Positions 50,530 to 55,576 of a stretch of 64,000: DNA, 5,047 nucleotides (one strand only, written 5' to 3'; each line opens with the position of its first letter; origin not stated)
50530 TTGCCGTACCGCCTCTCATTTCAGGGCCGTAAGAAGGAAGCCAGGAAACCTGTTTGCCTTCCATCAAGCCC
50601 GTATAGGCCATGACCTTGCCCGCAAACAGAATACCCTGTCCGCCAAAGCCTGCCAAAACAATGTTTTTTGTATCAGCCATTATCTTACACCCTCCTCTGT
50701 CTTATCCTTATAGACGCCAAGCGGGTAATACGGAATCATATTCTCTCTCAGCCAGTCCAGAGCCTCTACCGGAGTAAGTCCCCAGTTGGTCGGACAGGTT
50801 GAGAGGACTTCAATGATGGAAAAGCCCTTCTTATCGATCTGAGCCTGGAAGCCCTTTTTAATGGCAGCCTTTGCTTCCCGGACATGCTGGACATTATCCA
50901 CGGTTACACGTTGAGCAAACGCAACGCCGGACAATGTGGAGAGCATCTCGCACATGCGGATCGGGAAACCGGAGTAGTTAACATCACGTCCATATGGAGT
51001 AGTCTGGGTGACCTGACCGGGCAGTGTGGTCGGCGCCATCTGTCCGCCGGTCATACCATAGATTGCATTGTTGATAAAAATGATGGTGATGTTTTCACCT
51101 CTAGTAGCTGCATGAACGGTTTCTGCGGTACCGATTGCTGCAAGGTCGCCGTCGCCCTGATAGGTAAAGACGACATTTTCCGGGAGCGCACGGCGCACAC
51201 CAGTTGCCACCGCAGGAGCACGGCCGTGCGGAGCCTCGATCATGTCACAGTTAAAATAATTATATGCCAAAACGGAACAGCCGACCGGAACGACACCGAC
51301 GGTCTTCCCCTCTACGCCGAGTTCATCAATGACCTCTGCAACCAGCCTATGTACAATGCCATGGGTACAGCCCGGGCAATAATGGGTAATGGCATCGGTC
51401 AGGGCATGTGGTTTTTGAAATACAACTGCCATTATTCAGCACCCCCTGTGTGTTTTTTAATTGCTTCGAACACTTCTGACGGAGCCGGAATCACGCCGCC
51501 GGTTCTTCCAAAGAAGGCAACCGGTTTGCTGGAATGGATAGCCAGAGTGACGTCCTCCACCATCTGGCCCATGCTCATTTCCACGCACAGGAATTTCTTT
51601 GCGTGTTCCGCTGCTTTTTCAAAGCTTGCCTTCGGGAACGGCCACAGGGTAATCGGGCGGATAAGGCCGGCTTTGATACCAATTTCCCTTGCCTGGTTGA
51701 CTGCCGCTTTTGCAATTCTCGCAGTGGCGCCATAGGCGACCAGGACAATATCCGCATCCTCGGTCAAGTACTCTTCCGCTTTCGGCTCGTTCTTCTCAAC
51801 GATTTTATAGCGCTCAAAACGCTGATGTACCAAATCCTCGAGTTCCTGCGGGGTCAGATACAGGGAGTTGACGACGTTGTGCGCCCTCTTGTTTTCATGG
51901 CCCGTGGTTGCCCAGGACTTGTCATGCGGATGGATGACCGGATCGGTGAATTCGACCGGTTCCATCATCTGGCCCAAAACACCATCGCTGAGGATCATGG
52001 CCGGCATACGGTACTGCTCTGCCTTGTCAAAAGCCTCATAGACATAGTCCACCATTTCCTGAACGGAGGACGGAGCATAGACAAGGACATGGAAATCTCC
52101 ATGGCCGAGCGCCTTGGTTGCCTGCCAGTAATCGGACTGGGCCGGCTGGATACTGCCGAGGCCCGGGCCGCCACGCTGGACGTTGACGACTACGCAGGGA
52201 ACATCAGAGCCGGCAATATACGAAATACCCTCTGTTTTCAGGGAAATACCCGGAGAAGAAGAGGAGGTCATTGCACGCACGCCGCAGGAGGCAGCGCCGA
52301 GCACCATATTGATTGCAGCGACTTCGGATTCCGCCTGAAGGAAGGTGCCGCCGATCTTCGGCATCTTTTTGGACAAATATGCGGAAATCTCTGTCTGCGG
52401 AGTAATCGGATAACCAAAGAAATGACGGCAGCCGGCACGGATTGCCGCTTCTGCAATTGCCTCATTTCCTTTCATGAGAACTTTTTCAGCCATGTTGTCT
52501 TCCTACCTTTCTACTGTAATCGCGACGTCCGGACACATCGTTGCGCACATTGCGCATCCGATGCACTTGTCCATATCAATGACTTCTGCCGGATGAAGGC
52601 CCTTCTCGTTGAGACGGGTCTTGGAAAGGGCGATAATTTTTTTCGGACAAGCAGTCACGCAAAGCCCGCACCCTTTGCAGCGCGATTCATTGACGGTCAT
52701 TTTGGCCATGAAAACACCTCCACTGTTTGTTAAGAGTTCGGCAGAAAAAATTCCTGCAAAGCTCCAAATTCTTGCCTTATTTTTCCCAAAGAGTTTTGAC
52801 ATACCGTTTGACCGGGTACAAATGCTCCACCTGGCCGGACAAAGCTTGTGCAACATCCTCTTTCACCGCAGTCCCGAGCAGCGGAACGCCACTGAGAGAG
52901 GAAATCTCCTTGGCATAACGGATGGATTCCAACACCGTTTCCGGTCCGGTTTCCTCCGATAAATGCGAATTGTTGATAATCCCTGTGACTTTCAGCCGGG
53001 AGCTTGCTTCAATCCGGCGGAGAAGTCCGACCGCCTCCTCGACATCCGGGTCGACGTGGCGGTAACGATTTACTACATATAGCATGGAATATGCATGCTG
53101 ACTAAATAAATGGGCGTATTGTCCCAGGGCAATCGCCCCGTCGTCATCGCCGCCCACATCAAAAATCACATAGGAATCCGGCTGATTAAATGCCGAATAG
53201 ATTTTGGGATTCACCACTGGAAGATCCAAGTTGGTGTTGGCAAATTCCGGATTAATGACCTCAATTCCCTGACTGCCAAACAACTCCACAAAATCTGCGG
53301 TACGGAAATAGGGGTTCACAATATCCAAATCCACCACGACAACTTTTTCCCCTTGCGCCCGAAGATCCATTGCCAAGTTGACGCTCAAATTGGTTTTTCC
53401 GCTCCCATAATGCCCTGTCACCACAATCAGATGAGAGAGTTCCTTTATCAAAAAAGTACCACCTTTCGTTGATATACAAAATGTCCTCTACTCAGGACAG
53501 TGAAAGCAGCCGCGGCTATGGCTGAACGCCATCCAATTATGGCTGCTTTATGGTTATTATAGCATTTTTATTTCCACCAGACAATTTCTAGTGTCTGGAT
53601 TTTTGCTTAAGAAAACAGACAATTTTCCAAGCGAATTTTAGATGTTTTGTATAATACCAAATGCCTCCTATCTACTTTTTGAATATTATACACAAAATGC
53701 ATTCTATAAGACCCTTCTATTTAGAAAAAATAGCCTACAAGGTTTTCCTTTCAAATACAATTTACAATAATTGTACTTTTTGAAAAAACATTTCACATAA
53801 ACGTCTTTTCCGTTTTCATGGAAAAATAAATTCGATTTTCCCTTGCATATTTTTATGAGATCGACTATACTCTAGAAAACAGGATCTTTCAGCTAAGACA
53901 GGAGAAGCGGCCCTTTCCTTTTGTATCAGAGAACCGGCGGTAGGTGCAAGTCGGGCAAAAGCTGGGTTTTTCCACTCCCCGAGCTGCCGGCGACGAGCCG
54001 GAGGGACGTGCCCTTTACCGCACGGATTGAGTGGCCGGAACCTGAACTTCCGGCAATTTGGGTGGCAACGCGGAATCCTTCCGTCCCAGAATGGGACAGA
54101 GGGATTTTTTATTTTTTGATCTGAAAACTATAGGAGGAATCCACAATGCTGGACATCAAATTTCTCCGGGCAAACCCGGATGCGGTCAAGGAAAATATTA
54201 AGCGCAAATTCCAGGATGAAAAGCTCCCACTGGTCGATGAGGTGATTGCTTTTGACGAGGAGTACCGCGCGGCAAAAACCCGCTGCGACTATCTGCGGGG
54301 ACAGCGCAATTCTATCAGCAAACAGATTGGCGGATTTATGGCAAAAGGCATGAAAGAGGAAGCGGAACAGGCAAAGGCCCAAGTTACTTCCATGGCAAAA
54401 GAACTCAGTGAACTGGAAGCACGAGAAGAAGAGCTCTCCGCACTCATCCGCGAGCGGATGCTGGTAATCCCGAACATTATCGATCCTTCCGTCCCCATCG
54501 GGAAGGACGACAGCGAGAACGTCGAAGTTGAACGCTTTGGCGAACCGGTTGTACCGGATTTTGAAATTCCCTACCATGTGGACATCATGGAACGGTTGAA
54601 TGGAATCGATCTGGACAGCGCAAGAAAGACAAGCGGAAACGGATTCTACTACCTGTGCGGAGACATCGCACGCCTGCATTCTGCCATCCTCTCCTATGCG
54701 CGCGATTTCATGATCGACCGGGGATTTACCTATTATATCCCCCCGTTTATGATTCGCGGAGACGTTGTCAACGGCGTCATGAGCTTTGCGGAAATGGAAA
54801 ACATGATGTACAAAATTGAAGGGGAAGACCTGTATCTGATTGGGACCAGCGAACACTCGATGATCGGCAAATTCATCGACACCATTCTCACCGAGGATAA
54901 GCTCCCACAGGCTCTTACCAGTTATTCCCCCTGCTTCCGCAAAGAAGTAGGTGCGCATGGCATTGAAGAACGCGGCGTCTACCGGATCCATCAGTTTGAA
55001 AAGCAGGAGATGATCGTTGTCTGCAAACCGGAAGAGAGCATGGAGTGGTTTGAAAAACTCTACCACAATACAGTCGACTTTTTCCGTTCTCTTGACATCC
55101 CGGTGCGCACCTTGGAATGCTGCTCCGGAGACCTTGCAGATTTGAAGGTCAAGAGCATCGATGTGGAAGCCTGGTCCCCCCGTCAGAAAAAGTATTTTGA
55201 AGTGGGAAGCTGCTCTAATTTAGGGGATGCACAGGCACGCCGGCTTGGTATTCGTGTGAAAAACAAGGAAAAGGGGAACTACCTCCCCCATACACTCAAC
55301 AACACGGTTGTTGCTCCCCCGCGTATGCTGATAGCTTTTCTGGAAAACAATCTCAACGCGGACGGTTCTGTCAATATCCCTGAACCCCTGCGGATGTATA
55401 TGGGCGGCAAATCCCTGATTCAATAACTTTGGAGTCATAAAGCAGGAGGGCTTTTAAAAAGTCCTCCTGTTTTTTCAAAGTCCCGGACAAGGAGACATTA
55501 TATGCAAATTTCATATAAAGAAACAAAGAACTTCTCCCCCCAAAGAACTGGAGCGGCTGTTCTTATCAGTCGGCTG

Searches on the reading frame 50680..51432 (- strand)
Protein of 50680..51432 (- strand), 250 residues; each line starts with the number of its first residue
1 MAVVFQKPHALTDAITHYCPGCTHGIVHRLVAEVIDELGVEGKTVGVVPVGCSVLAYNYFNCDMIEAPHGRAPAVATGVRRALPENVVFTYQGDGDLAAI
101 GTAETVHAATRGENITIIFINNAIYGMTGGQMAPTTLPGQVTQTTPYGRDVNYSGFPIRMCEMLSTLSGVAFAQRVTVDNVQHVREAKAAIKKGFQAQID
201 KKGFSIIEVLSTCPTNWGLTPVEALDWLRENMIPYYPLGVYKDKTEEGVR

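Call 82: search_protein_families(library=ncbifam, proteins=[window:50680-51432:-], max_evalue=0.0001)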
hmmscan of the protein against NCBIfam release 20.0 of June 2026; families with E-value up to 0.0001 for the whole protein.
window:50680-51432:- (250 aa): 12 families
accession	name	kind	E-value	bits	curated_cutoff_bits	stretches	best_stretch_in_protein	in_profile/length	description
NF008820.0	PRK11866.1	equivalog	4.8e-37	127.9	402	1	16-231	15-216/287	2-oxoacid ferredoxin oxidoreductase subunit beta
NF007207.0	PRK09628.1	equivalog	1e-36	127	364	1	12-233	12-227/277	2-oxoglutarate ferredoxin oxidoreductase subunit beta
TIGR02177.1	PorB_KorB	subfamily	4.5e-34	118.2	261.9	1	17-231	2-202/286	2-oxoacid:acceptor oxidoreductase, beta subunit, pyruvate/2-ketoisovalerate family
NF041171.1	Oxoac_fdxbeta_Archa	equivalog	5.8e-31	107.9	423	1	16-217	3-193/296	2-oxoacid:ferredoxin oxidoreductase subunit beta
NF008821.0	PRK11869.1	equivalog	5.5e-29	100.9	438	1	16-232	14-216/286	2-oxoacid ferredoxin oxidoreductase subunit beta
NF008819.1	PRK11865.1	equivalog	4.3e-19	68.8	405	1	16-224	18-223/300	pyruvate synthase subunit PorB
NF008818.0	PRK11864.1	subfamily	2.5e-18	66.2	405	1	18-224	20-219/300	3-methyl-2-oxobutanoate dehydrogenase subunit beta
NF045766.1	PhenlGlyoxDHPadI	equivalog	1.7e-11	43.5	700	1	19-230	159-371/443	NADH-dependent phenylglyoxylate dehydrogenase subunit beta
NF045792.1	OxalOxredbeta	equivalog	2.1e-09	36.8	590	1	18-219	23-231/311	oxalate oxidoreductase subunit beta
NF004813.0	PRK06163.1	equivalog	3.9e-09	36.5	240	1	69-136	59-126/202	hypothetical protein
TIGR03846.1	sulfopy_beta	equivalog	9.2e-08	32.2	221.5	1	69-136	44-111/182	sulfopyruvate decarboxylase subunit beta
TIGR03336.1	IOR_alpha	equivalog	6.9e-07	27.9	650.9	1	16-145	356-481/595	indolepyruvate ferredoxin oxidoreductase subunit alpha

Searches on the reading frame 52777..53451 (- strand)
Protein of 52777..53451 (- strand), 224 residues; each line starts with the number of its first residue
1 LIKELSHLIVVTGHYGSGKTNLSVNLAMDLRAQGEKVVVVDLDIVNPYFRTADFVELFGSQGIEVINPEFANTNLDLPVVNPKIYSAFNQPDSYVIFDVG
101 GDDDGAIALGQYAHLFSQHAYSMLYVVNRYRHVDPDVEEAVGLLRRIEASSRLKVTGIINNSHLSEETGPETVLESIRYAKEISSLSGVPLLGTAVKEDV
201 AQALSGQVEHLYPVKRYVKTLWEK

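Call 82: search_protein_families(library=ncbifam, proteins=[window:52777-53451:-], max_evalue=0.0001)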
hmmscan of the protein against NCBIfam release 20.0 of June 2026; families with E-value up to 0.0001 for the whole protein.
window:52777-53451:- (224 aa): 5 families
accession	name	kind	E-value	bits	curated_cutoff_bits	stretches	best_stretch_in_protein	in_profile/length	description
NF041136.1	MrpORP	equivalog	3.4e-06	26.6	450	1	7-49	7-49/365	iron-sulfur cluster carrier protein MrpORP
TIGR03018.1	pepcterm_TyrKin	hypoth_equivalog_domain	1.5e-05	24.4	230.65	0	5-50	34-81/207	XrtA-associated tyrosine autokinase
NF041546.1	ParA_partition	equivalog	1.6e-05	24.5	180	1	16-44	10-38/203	ParA family partition ATPase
NF008669.0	PRK11670.1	equivalog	1.9e-05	23.8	348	1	8-48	109-150/369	iron-sulfur cluster carrier protein ApbC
TIGR01968.1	minD_bact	equivalog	2.3e-05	23.9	212.9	1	8-44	3-40/261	septum site-determining protein MinD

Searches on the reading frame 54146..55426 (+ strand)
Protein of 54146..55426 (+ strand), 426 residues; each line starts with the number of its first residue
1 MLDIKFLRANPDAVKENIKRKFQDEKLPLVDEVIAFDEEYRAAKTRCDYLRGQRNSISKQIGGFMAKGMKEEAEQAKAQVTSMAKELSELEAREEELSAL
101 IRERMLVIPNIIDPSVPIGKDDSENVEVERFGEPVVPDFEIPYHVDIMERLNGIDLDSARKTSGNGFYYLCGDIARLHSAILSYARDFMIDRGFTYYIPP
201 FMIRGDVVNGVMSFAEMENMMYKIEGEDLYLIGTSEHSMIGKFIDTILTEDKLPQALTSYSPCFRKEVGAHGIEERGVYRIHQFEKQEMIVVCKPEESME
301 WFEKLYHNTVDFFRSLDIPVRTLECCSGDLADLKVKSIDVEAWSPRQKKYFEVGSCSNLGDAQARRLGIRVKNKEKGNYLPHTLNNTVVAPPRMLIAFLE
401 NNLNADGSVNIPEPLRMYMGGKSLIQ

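Call 32: search_protein_families(library=ncbifam, proteins=[window:54146-55426:+], max_evalue=0.00001)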
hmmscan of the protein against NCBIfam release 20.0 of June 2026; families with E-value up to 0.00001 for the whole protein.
window:54146-55426:+ (426 aa): 3 families
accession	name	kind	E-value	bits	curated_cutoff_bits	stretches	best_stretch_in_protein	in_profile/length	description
TIGR00414.1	serS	equivalog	4.6e-123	411.3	301.65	1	1-419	1-418/418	serine--tRNA ligase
TIGR00418.1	thrS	equivalog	2.5e-06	26.7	383.65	1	144-319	173-345/565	threonine--tRNA ligase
NF003211.1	PRK04173.1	equivalog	3.7e-06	26.1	312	1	249-361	184-295/454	glycine--tRNA ligase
